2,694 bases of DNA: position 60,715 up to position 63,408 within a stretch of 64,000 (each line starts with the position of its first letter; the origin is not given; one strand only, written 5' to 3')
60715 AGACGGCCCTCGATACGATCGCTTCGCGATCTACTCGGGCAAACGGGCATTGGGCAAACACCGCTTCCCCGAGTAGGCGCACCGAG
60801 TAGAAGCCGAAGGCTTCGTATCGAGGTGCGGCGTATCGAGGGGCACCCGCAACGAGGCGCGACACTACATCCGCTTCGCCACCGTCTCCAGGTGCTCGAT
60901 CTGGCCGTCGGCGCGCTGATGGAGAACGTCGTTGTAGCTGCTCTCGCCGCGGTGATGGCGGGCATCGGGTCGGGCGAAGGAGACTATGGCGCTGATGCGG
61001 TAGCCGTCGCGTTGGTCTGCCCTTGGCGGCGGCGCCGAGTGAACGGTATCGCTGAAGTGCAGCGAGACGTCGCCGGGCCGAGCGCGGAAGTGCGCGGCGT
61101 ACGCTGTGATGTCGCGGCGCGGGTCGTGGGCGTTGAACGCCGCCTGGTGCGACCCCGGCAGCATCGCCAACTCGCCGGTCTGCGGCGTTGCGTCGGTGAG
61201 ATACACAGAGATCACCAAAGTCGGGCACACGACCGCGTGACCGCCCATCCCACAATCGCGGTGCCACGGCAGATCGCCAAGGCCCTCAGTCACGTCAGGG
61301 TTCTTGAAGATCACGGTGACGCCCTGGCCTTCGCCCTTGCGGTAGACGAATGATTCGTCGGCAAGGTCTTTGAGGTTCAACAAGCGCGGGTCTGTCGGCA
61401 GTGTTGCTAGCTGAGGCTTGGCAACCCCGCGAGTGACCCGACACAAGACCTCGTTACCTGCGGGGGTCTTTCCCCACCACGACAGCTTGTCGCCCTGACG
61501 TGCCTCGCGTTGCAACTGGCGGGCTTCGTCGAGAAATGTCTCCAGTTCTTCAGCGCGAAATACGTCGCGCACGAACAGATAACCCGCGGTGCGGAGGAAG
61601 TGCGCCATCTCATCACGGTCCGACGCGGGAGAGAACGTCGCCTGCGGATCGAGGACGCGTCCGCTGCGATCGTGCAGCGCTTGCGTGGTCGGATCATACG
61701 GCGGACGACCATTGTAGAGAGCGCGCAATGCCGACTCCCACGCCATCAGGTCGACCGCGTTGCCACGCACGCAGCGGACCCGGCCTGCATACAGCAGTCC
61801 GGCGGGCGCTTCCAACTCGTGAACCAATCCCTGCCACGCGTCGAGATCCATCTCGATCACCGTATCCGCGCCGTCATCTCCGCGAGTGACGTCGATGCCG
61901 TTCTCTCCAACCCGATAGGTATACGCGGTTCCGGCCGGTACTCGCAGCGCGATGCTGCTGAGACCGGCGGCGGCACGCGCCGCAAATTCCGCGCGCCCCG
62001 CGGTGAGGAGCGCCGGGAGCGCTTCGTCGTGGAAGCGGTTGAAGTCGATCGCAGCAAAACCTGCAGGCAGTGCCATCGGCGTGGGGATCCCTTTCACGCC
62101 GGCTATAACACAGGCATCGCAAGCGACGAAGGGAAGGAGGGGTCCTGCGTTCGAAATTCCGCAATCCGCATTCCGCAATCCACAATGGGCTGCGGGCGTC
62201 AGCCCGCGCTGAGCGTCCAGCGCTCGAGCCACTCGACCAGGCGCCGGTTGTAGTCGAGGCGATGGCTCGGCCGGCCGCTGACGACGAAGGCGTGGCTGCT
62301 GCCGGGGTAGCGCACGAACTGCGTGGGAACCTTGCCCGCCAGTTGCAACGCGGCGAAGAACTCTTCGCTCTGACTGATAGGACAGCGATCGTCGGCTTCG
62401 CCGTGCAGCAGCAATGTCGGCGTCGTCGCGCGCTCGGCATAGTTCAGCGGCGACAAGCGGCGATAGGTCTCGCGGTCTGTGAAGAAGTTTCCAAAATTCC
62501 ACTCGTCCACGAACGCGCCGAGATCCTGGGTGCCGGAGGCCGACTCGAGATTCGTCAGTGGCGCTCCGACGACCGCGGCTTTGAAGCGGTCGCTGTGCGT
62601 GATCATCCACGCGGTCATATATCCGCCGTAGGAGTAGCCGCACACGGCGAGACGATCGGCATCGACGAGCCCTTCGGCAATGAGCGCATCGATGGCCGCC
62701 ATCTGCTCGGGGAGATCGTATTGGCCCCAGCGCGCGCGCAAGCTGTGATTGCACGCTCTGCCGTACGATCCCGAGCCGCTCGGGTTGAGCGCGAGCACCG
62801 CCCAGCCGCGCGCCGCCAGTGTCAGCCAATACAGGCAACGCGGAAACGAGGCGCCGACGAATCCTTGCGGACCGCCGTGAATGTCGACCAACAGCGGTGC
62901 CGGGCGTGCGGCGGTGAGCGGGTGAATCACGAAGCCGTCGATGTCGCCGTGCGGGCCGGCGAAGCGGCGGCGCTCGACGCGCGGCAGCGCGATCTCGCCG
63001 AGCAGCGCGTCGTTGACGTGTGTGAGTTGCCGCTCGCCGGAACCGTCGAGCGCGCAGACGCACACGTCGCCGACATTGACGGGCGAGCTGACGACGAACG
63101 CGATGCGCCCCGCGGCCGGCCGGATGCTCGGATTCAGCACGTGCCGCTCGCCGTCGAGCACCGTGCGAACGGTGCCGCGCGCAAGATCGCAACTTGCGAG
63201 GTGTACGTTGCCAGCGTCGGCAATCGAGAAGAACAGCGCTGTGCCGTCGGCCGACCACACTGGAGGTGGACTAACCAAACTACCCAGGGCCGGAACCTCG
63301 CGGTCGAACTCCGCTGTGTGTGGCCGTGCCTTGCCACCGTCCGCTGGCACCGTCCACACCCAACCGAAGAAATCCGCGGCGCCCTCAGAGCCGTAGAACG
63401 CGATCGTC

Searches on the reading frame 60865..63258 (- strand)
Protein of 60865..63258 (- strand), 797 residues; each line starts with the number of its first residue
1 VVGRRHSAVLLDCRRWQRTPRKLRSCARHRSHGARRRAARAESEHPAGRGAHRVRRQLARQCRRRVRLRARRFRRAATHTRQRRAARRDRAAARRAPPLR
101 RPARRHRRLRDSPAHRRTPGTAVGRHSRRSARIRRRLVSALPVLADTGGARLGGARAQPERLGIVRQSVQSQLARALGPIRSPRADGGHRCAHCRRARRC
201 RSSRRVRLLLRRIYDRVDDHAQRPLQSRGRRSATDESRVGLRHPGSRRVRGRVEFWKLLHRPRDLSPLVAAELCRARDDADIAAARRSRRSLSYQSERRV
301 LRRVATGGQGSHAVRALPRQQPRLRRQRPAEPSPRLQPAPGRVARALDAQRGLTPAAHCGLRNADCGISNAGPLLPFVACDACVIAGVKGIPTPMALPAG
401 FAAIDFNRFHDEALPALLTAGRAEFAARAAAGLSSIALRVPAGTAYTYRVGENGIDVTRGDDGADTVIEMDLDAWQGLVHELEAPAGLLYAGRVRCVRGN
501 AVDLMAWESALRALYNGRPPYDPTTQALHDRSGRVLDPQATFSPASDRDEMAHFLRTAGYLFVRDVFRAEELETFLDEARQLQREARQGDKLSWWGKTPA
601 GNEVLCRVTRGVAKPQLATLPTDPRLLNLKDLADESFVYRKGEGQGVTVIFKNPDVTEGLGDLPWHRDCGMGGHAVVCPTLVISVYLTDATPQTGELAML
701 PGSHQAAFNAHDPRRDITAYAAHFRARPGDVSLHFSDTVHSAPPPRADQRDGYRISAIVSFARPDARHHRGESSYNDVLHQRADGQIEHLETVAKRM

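Call 48: search_protein_families(library=pfam, max_evalue=0.00001, proteins=[window:60865-63258:-])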
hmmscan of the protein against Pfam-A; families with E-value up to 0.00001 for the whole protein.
window:60865-63258:- (797 aa): 1 family
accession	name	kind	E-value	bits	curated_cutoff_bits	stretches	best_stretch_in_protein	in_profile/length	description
PF05721.19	PhyH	-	1.4e-15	58.6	22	1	556-749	2-209/213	Phytanoyl-CoA dioxygenase (PhyH)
